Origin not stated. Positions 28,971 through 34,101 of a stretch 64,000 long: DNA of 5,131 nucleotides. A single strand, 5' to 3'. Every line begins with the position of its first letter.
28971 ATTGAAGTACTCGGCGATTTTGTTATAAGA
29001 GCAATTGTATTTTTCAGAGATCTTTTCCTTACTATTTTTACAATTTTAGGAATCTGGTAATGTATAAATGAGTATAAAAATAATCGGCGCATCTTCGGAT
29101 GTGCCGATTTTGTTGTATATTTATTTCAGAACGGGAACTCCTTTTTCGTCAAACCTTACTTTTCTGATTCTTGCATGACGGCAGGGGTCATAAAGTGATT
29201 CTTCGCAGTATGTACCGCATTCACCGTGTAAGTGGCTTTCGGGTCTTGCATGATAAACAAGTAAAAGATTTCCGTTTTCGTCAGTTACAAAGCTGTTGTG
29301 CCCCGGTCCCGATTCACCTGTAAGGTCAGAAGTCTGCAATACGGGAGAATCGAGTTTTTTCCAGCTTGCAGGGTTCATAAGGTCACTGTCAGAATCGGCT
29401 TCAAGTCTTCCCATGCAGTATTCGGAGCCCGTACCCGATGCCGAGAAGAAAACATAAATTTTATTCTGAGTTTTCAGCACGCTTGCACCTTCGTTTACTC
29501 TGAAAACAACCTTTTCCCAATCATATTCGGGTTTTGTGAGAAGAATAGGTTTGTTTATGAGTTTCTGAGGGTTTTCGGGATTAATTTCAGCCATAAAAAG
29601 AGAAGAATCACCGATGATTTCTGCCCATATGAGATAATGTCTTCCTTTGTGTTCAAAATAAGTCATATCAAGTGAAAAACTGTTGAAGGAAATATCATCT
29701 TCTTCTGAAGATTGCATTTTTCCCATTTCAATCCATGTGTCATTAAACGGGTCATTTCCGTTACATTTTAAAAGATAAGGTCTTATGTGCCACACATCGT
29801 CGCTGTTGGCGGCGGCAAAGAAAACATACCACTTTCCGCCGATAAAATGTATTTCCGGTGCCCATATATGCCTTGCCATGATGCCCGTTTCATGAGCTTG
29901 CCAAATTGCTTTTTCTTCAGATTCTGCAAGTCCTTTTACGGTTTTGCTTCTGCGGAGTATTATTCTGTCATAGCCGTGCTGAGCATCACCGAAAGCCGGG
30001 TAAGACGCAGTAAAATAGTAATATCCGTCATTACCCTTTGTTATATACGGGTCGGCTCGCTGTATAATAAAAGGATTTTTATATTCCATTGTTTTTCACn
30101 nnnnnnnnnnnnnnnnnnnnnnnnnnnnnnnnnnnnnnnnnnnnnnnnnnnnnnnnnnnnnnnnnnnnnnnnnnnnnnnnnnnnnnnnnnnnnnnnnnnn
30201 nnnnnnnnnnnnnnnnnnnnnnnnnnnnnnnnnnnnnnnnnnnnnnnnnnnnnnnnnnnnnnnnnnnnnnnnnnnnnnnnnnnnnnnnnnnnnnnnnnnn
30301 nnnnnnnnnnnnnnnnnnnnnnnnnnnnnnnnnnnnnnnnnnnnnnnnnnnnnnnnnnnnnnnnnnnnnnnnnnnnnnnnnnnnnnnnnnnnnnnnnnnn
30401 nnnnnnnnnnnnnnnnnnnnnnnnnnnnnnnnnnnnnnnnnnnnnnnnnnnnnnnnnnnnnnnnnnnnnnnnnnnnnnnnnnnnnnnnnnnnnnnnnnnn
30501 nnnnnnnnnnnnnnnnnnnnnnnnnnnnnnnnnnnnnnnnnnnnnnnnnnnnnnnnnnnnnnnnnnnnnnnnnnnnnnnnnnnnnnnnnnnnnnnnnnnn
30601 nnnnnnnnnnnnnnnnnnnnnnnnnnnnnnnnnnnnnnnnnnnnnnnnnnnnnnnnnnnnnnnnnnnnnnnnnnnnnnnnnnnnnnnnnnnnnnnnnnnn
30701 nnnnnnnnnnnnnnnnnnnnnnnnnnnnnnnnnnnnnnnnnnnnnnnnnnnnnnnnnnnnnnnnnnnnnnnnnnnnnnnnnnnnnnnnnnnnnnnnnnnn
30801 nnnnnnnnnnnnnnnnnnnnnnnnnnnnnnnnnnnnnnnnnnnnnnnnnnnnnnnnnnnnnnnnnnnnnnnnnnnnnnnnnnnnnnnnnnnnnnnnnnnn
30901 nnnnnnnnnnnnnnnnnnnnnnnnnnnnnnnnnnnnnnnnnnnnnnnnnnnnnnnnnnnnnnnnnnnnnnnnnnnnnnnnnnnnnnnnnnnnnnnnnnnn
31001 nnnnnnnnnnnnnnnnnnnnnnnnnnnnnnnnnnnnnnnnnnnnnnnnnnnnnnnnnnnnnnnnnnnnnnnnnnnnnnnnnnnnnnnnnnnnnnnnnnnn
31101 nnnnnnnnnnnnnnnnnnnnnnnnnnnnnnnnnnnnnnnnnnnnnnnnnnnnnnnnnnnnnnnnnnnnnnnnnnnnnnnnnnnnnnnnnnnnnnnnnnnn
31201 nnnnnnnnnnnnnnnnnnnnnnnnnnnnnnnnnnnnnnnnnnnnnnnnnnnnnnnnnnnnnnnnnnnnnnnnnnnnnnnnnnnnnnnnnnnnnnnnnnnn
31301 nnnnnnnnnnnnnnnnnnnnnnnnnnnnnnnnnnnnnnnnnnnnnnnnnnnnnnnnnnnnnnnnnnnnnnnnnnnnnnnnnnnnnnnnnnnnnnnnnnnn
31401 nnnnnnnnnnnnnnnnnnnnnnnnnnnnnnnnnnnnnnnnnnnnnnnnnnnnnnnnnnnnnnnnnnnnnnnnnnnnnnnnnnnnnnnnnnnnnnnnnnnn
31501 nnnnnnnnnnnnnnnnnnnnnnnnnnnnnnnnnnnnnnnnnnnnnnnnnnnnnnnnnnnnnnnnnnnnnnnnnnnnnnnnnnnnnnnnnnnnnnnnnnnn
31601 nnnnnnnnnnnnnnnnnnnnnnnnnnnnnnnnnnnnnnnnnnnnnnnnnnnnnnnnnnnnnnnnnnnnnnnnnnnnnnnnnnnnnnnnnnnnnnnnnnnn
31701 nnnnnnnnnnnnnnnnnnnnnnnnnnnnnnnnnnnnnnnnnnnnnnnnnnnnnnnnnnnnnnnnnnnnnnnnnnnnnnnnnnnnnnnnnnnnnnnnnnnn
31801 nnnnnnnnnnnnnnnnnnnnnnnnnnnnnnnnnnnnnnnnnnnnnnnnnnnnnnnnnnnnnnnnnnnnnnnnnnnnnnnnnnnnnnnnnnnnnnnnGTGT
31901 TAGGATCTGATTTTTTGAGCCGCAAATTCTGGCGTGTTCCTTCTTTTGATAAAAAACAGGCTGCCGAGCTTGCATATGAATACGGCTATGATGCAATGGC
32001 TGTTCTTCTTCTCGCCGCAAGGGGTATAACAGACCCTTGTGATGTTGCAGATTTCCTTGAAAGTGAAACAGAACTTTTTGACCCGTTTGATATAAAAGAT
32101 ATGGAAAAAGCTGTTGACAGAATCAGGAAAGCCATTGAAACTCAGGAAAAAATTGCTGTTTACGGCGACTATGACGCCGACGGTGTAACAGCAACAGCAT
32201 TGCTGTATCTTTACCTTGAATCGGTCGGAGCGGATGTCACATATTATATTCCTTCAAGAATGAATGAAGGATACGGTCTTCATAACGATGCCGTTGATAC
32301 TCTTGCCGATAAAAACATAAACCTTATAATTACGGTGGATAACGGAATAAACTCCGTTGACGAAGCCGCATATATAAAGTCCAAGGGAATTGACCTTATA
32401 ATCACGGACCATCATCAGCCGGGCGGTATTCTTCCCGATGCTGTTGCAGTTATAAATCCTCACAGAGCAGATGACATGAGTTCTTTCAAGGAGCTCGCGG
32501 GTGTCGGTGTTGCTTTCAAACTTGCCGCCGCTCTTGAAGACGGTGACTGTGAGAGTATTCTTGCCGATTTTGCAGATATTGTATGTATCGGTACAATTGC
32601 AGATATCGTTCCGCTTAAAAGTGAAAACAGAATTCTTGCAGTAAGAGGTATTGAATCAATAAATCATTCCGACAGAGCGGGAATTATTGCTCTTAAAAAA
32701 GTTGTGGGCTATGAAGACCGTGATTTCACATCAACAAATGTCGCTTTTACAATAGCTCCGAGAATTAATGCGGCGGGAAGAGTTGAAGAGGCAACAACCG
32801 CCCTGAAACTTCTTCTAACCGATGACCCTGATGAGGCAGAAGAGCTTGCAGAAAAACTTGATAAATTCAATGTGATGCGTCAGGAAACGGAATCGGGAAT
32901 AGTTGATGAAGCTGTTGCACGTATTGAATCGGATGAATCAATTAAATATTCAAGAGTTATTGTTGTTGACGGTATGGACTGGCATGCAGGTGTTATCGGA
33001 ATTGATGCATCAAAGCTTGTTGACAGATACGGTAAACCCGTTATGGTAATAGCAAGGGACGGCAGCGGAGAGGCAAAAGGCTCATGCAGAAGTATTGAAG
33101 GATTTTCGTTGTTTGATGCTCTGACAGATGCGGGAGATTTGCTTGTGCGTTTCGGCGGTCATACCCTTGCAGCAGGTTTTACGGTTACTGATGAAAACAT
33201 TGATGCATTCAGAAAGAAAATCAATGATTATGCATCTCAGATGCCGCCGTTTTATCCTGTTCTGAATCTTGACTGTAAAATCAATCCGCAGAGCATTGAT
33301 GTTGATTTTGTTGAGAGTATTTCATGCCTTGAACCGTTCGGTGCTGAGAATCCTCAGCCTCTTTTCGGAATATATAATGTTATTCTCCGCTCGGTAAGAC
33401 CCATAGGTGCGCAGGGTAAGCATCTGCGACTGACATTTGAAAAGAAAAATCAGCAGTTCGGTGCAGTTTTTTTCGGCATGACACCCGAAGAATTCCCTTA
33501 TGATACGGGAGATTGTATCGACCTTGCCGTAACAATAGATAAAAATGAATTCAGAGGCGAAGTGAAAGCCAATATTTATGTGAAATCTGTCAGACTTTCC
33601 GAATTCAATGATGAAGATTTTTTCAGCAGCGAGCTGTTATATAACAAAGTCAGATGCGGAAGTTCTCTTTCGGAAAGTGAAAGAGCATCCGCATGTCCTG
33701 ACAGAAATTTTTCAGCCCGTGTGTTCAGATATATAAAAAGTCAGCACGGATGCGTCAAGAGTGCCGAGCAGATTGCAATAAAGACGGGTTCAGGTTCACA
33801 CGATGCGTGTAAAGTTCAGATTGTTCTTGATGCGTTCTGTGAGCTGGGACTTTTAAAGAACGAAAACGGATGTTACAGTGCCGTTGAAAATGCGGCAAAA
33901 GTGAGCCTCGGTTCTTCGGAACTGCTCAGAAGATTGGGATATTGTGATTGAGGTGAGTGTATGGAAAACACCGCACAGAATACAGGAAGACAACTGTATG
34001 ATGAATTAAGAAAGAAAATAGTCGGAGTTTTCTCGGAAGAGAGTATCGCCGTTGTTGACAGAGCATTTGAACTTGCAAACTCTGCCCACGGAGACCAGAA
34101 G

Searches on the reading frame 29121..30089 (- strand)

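Call 24: search_protein_families(library=pfam, proteins=[window:29121-30089:-])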
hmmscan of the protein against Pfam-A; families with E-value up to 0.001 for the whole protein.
window:29121-30089:- (322 aa): 1 family
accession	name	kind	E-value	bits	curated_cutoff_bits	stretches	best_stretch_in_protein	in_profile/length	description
PF04616.20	Glyco_hydro_43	-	7.3e-49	167.1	32.2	1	3-319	1-288/288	Glycosyl hydrolases family 43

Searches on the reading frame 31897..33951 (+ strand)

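Call 93: search_protein_families(library=ncbifam, proteins=[window:31897-33951:+], max_evalue=0.01)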
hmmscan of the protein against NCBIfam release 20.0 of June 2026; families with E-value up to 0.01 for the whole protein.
window:31897-33951:+ (684 aa): 5 families
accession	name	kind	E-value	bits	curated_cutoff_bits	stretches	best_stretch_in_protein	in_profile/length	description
TIGR00644.1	recJ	equivalog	8e-167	555.8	396.9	1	37-563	7-544/546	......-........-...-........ exonuclease RecJ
NF008290.0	PRK11070.1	equivalog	1.1e-103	347.7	900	1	38-564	29-573/577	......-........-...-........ exonuclease RecJ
NF053576.1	RecJ_archaeal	equivalog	9.3e-27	94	360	2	74-239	2-152/452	RecJ family nuclease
NF053575.1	GAN_nuclease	exception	1.6e-16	60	850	2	69-268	10-195/467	GINS-associated RecJ family nuclease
NF040701.1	RecJ_Meth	equivalog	8.1e-13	47.9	550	1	83-237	7-148/449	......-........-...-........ exonuclease RecJ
